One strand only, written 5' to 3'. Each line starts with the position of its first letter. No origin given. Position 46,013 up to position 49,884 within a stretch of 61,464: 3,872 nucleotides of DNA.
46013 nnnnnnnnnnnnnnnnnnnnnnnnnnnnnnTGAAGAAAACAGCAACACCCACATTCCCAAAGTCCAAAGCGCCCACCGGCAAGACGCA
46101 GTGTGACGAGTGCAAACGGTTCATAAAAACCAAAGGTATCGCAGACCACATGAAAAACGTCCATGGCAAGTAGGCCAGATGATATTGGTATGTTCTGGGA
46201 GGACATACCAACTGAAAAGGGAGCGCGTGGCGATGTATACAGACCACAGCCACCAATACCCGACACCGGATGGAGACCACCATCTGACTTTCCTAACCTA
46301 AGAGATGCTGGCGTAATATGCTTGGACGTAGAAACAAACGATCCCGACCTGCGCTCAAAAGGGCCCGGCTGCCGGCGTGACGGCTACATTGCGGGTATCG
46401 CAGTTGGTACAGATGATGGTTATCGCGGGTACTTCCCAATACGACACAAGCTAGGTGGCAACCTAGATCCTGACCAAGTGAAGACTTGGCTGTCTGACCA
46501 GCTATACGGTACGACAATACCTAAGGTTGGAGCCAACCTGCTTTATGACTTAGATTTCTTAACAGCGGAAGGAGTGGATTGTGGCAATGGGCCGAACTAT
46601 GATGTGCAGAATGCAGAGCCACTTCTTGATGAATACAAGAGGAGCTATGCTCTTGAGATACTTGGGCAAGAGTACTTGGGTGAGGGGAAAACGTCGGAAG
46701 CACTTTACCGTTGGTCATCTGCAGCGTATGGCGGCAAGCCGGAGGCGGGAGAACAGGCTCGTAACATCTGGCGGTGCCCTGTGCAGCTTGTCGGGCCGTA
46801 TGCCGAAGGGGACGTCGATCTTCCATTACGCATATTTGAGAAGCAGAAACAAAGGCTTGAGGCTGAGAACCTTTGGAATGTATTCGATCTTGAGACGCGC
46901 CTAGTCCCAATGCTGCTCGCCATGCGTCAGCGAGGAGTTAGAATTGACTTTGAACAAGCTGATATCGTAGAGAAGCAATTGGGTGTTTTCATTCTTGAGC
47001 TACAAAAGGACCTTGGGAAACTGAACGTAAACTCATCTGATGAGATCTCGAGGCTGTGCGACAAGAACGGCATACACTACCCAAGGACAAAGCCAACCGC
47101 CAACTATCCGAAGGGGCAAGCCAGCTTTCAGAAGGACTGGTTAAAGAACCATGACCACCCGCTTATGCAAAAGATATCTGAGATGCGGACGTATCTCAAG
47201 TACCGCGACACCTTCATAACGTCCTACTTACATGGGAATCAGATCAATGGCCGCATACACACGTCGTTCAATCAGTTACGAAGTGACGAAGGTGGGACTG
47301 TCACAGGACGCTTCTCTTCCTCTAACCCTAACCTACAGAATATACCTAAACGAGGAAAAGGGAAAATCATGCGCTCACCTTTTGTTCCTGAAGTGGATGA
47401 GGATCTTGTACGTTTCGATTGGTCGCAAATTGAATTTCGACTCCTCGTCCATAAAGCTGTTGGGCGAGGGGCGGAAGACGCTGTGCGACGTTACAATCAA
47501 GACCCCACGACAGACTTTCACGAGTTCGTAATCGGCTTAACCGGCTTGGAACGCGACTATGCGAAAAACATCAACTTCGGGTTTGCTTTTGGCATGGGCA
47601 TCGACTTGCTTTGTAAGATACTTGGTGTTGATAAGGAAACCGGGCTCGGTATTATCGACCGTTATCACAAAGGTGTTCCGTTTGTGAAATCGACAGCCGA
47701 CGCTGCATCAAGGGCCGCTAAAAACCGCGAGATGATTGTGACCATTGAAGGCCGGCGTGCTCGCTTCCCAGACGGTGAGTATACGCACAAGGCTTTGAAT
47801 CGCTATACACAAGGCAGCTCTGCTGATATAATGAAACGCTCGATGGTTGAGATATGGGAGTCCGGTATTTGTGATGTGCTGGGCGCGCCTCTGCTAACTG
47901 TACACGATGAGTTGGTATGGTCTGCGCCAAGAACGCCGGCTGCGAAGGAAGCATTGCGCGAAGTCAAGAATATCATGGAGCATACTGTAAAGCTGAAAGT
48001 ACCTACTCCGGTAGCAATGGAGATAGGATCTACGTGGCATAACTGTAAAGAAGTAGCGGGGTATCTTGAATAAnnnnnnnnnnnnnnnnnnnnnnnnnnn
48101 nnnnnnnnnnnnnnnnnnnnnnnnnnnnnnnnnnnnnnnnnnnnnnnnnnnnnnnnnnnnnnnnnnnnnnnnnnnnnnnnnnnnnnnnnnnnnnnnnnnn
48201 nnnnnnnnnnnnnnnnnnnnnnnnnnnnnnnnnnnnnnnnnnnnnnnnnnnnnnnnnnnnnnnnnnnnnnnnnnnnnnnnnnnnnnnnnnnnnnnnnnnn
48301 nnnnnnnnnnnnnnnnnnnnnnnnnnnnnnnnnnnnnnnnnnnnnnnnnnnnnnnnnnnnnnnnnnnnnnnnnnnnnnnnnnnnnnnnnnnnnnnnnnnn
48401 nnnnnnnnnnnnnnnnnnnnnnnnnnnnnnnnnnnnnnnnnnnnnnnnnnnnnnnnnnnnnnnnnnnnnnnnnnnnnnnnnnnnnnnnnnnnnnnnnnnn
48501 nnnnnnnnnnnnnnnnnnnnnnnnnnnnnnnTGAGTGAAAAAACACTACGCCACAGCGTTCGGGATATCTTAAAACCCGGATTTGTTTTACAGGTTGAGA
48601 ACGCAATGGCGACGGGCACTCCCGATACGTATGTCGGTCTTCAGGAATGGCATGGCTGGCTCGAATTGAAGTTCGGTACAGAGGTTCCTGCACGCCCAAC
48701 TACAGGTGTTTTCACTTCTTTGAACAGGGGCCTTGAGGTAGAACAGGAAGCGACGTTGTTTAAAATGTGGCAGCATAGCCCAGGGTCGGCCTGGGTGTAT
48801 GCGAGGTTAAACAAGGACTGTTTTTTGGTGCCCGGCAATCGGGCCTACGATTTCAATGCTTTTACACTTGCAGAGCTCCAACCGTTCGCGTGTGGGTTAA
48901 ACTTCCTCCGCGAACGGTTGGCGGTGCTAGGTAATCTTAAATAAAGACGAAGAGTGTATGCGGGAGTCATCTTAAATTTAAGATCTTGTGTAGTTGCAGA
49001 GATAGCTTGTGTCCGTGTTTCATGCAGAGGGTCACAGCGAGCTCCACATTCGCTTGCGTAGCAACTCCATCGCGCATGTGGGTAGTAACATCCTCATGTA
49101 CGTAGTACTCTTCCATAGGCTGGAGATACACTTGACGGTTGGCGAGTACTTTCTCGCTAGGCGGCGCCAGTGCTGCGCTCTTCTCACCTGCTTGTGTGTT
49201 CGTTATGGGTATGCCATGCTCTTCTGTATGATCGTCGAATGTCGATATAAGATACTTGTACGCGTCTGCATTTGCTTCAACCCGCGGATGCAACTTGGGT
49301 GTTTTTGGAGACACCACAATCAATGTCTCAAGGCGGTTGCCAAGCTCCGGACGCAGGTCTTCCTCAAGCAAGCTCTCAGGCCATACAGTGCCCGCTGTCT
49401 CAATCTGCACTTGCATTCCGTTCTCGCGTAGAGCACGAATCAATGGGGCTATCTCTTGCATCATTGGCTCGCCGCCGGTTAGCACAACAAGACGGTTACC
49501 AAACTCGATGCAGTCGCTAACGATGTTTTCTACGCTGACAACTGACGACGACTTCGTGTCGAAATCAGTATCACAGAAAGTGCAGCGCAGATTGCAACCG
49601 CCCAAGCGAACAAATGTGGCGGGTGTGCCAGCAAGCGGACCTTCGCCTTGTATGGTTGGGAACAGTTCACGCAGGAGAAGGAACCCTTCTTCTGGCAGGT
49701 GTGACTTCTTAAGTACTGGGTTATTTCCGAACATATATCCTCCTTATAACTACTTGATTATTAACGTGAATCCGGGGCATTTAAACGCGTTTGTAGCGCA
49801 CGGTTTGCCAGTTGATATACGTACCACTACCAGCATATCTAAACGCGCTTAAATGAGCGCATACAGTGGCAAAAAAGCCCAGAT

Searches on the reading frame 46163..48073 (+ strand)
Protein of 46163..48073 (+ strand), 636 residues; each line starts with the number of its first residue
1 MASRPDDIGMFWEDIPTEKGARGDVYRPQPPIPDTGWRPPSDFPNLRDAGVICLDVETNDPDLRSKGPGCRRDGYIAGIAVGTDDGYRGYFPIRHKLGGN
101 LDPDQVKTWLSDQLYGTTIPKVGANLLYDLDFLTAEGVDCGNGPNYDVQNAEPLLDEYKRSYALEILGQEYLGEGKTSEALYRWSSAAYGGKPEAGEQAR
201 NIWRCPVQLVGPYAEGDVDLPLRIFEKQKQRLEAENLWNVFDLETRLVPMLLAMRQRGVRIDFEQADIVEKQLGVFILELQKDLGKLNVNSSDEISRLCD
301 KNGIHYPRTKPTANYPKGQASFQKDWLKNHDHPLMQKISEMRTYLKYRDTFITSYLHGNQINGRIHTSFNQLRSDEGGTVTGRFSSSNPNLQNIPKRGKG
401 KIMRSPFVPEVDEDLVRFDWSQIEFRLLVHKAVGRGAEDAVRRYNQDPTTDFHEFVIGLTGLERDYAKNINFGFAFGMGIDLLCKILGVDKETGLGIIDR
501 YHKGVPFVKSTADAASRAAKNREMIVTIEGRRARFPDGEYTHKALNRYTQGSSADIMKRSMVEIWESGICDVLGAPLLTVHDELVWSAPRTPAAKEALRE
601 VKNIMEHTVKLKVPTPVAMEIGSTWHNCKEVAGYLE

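Call 39: search_protein_families(library=pfam, proteins=[window:46163-48073:+], max_evalue=0.001)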
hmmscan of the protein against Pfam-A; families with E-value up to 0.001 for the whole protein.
window:46163-48073:+ (636 aa): 1 family
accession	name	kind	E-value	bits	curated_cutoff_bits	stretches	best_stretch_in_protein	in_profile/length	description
PF00476.26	DNA_pol_A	-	7.3e-59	200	34.3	1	279-626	21-380/381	DNA polymerase family A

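Call 56: search_dna_similar(query=window:46163-48073:+, collection=phages, mode=protein, max_rows=25)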
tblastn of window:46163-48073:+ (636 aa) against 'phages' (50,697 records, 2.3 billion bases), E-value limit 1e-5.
Records with a match: 3109; places in all: 3110; records where one place covers at least 80% of the query: 377.
Best place of each record, by identity: <60% 3109.
By first word of the organism name: Mycobacterium 1067; Klebsiella 314; Microbacterium 290; Bacillus 131; Staphylococcus 128; Gordonia 125; Enterococcus 106; Vibrio 100; Pseudomonas 98; Listeria 68; and 91 more.
By host as written in the record: Mycobacterium smegmatis mc2 155 760; - 245; Klebsiella pneumoniae 157; Mycobacterium smegmatis mc#155 156; Microbacterium foliorum NRRL B-24224 SEA 127; Microbacterium foliorum NRRL B-24224 127; Gordonia terrae 3612 57; Listeria monocytogenes 48; and 525 more.
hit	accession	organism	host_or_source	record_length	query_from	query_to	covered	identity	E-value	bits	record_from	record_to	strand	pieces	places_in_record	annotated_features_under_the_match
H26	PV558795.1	Variovorax phage VPv64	Variovorax paradoxus DSM 645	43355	4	631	99%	43.6%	3e-152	492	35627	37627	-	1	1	record has no annotation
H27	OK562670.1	Stenotrophomonas phage vB_SM_ytsc_ply2008005c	Stenotrophomonas maltophilia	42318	4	631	99%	43.3%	2e-151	489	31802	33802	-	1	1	DNA polymerase A | putative replicative clamp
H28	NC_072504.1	Stenotrophomonas phage vB_SM_ytsc_ply2008005c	Stenotrophomonas maltophilia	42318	4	631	99%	43.3%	2e-151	489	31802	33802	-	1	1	DNA polymerase A | putative replicative clamp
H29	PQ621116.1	Pseudomonas phage PSASB_03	Pseudomonas aeruginosa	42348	4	631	99%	43.2%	4e-151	488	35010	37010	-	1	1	DNA polymerase | DNA polymerase processivity factor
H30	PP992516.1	Pseudomonas phage Baskent_P4_1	Pseudomonas aeruginosa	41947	4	631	99%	43.2%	5e-151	488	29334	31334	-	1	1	DNA polymerase | DNA polymerase processivity factor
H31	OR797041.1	Stenotrophomonas phage vB_SmaS_Bhz54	Stenotrophomonas maltophilia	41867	4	631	99%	43.0%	2e-149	483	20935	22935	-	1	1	putative DNA polymerase | DNA polymerase processivity factor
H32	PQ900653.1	Sulfitobacter phage M39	Sulfitobacter sp. M39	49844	3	625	98%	42.9%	6e-152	491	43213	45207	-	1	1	record has no annotation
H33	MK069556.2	Microcystis phage Me-ZS1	Microcystis elabens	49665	4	631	99%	41.7%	4e-145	471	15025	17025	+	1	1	DNA polymerase A | putative DNA polymerase III beta subunit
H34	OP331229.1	Vibrio phage 033B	Vibrio parahaemolyticus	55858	1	631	99%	40.0%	8e-138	450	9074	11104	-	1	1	DNA polymerase A | DNA polymerase beta subunit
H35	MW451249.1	Vibrio phage GH32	Vibrio parahaemolyticus GH32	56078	1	631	99%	40.0%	8e-138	450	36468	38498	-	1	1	record has no annotation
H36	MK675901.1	Shewanella phage S0112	Shewanella indica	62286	1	631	99%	39.8%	2e-142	463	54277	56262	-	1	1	DNA polymerase I | DNA polymerase beta subunit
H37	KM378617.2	Vibrio phage VpKK5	Vibrio parahaemolyticus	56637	1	631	99%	39.7%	1e-137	450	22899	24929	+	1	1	DNA polymerase A | DNA polymerase beta subunit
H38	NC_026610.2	Vibrio phage VpKK5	Vibrio parahaemolyticus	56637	1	631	99%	39.7%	1e-137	450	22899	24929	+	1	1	DNA polymerase A | DNA polymerase processivity factor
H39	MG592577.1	Vibrio phage 1.207.B._10N.222.51.C2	Vibrio breoganii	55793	3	631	99%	39.6%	6e-139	453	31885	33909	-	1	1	hypothetical protein (x2)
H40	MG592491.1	Vibrio phage 1.117.O._10N.261.45.E9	Vibrio breoganii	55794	3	631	99%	39.6%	6e-139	453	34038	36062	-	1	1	hypothetical protein (x2)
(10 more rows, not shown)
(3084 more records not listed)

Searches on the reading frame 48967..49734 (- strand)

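Call 40: search_protein_families(library=pfam, proteins=[window:48967-49734:-], max_evalue=0.001)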
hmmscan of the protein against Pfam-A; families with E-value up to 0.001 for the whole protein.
window:48967-49734:- (255 aa): 2 families
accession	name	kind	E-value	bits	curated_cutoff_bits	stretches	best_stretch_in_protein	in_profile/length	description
PF04055.27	Radical_SAM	-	9e-11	42.7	29.5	1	45-120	5-92/166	Radical SAM superfamily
PF13353.11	Fer4_12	-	9e-05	23.2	22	1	40-124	8-100/137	4Fe-4S single cluster domain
